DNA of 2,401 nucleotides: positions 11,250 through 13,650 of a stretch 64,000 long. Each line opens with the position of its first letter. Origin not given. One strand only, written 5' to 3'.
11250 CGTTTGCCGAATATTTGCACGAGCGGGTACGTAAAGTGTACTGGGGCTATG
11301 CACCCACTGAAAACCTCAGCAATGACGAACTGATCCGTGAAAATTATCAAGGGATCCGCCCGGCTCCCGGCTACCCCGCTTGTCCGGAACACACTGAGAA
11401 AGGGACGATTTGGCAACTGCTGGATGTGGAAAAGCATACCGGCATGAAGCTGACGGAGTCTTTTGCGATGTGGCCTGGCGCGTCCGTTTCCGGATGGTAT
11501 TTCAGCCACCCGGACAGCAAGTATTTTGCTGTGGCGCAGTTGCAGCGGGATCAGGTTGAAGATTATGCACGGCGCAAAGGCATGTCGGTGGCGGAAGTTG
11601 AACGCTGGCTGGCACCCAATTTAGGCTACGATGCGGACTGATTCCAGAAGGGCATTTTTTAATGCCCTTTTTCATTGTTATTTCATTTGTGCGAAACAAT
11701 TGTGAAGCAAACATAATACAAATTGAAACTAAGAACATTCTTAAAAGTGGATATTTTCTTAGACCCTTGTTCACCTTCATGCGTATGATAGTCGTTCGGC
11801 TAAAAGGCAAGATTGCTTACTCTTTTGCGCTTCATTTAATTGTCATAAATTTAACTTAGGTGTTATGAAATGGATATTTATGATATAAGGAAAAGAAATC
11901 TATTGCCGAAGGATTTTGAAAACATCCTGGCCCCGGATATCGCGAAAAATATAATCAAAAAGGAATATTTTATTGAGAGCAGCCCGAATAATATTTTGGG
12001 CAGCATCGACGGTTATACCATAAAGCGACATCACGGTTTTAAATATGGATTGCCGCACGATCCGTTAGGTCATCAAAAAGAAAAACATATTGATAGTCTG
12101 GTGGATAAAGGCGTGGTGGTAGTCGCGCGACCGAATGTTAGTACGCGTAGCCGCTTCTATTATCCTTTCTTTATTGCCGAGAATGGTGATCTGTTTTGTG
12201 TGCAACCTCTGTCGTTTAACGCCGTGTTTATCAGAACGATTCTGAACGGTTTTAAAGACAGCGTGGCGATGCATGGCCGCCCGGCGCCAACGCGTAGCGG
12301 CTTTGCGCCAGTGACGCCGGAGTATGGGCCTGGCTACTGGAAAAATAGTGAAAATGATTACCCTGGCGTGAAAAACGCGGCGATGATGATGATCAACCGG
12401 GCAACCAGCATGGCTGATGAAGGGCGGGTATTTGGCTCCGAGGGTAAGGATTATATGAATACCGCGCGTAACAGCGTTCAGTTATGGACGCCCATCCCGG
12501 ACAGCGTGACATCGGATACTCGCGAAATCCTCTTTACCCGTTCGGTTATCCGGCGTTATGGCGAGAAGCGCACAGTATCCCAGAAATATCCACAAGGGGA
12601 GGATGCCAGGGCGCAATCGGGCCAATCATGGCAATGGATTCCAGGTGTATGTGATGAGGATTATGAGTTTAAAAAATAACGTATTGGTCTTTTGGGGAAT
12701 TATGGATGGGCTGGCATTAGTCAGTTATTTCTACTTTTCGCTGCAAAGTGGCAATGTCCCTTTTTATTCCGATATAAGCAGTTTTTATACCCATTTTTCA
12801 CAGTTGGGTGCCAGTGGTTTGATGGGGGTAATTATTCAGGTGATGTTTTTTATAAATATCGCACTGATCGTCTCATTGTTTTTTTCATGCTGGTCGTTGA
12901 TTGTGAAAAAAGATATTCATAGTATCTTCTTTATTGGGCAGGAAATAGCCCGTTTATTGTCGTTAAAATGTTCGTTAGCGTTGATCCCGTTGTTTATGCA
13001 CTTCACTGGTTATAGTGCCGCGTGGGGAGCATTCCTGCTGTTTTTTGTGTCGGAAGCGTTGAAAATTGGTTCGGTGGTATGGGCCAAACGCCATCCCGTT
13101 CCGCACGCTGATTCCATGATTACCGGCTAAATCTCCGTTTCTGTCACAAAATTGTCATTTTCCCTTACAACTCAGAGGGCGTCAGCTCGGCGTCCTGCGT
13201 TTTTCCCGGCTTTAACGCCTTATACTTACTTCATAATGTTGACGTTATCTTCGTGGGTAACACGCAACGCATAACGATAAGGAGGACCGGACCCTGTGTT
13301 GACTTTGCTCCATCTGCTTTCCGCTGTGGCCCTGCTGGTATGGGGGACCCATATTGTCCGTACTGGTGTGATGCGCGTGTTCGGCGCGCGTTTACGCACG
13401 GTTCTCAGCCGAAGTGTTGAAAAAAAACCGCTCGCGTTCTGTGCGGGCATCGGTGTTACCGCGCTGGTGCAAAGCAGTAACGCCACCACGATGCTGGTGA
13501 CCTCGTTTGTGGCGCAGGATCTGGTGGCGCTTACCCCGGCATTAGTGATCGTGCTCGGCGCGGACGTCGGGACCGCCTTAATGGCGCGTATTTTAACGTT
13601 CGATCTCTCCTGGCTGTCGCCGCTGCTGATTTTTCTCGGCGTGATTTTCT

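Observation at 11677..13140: AT-rich ~1.45-kb island inserted between metH and yjbB carrying an overlapping two-gene cassette: unknown 269-aa soluble protein plus ~158-aa four-TM membrane protein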

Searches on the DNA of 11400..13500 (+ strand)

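Call 9: search_dna_similar(query=window:11400-13500:+, collection=ecoli_genomes, mode=near, max_rows=20)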
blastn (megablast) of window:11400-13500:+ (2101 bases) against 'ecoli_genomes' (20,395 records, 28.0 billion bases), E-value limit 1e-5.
Records with a match: 1357; places in all: 1357; records where one place covers at least 80% of the query: 0.
Genomes with a match: 1357 of 5426; with a place that covers at least 80% of the query: 0. Places per genome that has any: lowest 1, median 1, highest 1. On chromosomes: 1357 places; on plasmids: 0.
Best place of each record, by identity: 80-90% 1357.
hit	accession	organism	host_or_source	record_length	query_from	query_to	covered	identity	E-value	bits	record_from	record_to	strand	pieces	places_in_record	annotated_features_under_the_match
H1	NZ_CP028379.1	Escherichia coli O145 str. RM9872 strain RM9872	Bos taurus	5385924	6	245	11%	82.5%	1e-50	211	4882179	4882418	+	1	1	metH: methionine synthase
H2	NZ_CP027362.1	Escherichia coli strain 95-3192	missing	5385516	6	245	11%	82.5%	1e-50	211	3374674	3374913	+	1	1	metH: methionine synthase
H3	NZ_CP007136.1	Escherichia coli O145:H28 str. RM12581 strain RM12581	lettuce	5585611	6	245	11%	82.5%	1e-50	211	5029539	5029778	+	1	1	metH: methionine synthase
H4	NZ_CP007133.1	Escherichia coli O145:H28 str. RM12761 strain RM12761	ice cream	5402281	6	245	11%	82.5%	1e-50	211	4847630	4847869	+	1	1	metH: methionine synthase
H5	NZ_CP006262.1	Escherichia coli O145:H28 str. RM13516 strain RM13516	Homo sapiens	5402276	6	245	11%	82.5%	1e-50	211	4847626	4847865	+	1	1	metH: methionine synthase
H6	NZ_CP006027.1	Escherichia coli O145:H28 str. RM13514 strain RM13514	Homo sapiens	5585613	6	245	11%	82.5%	1e-50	211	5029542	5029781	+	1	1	metH: methionine synthase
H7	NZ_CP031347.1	Escherichia coli O145 strain RM9873-C1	cattle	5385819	6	245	11%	82.5%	1e-50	211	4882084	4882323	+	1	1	metH: methionine synthase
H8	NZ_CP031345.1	Escherichia coli O145 strain RM12367-C1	creek water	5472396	6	245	11%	82.5%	1e-50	211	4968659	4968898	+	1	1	metH: methionine synthase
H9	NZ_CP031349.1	Escherichia coli O145 strain RM9467-C1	Cattle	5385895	6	245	11%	82.5%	1e-50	211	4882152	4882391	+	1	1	metH: methionine synthase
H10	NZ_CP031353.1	Escherichia coli O145 strain RM9154-C1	Cattle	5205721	6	245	11%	82.5%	1e-50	211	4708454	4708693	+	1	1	metH: methionine synthase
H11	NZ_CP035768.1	Escherichia coli O145 strain RM11626-C1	Cattle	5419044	6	245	11%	82.5%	1e-50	211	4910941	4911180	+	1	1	metH: methionine synthase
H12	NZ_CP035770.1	Escherichia coli O145 strain RM8988-C1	Cattle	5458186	6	245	11%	82.5%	1e-50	211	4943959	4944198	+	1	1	metH: methionine synthase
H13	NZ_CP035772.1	Escherichia coli O145 strain RM8843-C1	missing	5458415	6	245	11%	82.5%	1e-50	211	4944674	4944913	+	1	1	metH: methionine synthase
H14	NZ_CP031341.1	Escherichia coli O145 strain RM12275-C1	missing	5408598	6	245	11%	82.5%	1e-50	211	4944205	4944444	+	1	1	metH: methionine synthase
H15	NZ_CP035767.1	Escherichia coli O145 strain RM12522-C8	Cattle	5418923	6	245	11%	82.5%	1e-50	211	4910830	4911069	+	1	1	metH: methionine synthase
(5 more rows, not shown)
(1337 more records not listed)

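Call 23: get_annotated_region(hit=H1, flank=3000)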
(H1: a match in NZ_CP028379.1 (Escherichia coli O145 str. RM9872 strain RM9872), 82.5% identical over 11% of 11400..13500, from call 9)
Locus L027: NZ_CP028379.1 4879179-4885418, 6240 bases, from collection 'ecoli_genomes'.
description: Escherichia coli O145 str. RM9872 chromosome, complete genome
organism: Escherichia coli O145 str. RM9872 strain RM9872 (NCBI taxid 1055544)
replicon: chromosome; assembly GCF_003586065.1
host: Bos taurus; source: feces; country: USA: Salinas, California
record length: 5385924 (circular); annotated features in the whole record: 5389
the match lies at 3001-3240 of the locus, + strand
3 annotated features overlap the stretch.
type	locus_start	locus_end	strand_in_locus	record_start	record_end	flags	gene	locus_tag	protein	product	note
CDS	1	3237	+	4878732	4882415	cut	metH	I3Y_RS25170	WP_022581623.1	methionine synthase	-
CDS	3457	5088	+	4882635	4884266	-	yjbB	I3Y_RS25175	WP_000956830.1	Na/Pi cotransporter family protein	-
CDS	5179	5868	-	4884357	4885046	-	pepE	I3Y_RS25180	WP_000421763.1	dipeptidase PepE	-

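Call 86: search_rna_families(source=window, start=11400, end=13400, threshold=evalue, max_evalue=1)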
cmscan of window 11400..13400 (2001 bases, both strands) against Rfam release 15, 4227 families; matches with E-value up to 1: 1.
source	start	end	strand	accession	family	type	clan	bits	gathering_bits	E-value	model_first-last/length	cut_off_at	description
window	12379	12443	+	RF01145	sR14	Gene; snRNA; snoRNA; CD-box;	-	16.4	38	0.21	1-54/54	no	Small nucleolar RNA sR14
